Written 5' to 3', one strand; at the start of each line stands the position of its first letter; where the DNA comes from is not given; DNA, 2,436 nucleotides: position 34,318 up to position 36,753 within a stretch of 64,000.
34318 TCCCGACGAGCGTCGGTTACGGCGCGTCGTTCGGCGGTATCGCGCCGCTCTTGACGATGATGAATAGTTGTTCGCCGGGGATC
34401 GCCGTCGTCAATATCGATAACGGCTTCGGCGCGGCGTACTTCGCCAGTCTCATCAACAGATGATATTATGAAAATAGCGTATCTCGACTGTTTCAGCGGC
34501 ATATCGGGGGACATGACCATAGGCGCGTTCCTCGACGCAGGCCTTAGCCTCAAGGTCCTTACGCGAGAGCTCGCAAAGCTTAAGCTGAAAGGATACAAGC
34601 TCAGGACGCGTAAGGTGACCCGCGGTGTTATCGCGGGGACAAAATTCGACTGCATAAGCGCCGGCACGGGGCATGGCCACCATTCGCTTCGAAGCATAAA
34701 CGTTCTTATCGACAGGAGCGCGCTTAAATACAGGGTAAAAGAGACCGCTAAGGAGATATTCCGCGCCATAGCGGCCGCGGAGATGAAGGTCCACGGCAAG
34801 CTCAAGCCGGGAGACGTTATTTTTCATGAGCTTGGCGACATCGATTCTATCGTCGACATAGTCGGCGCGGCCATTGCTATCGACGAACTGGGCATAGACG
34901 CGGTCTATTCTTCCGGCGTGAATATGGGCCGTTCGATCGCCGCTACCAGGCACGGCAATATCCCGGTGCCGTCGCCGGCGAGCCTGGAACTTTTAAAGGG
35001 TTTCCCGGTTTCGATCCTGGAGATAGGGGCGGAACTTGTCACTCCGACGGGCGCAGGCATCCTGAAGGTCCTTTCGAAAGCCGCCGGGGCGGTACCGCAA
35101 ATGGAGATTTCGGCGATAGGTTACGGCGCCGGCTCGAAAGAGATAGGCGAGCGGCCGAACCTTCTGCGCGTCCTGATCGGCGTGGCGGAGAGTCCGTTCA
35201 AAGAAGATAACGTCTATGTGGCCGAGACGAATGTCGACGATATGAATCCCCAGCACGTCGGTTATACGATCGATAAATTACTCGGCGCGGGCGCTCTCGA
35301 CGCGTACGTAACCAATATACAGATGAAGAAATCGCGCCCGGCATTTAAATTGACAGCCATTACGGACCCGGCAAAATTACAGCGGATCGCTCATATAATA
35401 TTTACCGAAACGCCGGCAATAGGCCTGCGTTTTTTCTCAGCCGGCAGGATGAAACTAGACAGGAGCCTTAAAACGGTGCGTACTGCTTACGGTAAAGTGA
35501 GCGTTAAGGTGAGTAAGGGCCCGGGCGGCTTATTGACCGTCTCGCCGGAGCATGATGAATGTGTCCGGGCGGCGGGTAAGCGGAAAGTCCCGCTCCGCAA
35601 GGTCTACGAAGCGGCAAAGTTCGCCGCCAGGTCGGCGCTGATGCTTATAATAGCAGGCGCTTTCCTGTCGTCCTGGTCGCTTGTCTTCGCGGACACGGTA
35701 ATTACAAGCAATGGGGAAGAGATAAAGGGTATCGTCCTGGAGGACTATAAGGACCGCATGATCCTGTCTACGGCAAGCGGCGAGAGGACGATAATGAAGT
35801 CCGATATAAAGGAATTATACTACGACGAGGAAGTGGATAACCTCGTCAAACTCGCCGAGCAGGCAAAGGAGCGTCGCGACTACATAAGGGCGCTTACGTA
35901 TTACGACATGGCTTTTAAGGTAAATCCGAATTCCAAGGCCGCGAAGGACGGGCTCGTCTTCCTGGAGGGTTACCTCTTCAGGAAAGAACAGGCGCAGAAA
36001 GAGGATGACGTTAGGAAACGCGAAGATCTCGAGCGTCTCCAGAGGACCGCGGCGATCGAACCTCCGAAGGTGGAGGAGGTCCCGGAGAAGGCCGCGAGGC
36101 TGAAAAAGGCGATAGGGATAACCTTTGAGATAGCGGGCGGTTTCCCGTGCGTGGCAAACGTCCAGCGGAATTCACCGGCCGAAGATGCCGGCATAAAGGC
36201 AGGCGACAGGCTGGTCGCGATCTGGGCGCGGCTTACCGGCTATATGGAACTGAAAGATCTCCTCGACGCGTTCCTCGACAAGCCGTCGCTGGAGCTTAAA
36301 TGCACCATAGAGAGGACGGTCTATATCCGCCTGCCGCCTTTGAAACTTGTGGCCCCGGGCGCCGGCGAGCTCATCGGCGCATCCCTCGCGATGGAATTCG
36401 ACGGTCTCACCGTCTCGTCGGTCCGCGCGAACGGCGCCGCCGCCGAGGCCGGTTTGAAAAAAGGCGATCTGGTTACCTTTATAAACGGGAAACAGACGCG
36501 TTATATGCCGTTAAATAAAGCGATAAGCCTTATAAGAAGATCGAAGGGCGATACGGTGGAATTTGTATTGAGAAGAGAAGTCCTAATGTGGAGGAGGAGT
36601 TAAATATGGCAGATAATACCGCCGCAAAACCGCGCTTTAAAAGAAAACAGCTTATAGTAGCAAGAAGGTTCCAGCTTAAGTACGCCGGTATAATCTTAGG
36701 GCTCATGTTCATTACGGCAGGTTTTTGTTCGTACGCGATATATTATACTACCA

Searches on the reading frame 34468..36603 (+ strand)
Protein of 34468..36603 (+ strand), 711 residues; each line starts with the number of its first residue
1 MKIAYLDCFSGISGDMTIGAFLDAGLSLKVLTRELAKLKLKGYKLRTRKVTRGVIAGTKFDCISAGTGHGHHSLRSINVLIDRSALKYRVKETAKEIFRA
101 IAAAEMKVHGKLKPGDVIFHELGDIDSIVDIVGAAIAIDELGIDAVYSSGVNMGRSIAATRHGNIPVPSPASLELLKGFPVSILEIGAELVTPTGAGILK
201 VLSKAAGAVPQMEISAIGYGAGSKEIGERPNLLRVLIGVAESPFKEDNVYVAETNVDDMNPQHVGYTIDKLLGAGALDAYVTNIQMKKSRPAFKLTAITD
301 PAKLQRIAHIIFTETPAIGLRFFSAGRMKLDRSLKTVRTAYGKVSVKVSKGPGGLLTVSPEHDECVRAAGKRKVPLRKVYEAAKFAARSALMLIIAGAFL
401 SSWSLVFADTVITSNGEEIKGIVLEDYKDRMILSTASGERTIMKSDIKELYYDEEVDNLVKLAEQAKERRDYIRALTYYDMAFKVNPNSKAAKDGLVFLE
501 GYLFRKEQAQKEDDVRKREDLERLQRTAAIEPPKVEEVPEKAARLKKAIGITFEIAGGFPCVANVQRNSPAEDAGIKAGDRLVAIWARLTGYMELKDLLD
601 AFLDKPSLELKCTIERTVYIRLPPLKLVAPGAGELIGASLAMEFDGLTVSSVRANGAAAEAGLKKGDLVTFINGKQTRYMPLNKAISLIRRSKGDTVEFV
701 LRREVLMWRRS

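Call 59: search_protein_families(library=pfam, proteins=[window:34468-36603:+], max_evalue=0.00001)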
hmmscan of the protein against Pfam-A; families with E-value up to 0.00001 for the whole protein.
window:34468-36603:+ (711 aa): 4 families
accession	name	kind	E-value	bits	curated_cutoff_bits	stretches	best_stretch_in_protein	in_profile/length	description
PF01969.22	Ni_insertion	-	8.7e-127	423.8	22.1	1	4-380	1-375/375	Nickel insertion protein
PF17820.7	PDZ_6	-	2.5e-19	69.2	27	2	648-703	1-54/54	PDZ domain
PF00595.29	PDZ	-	5.4e-16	59.2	23.2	1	632-699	8-78/81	PDZ domain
PF13180.12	PDZ_2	-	1.2e-15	57.9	27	1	636-704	3-70/80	PDZ domain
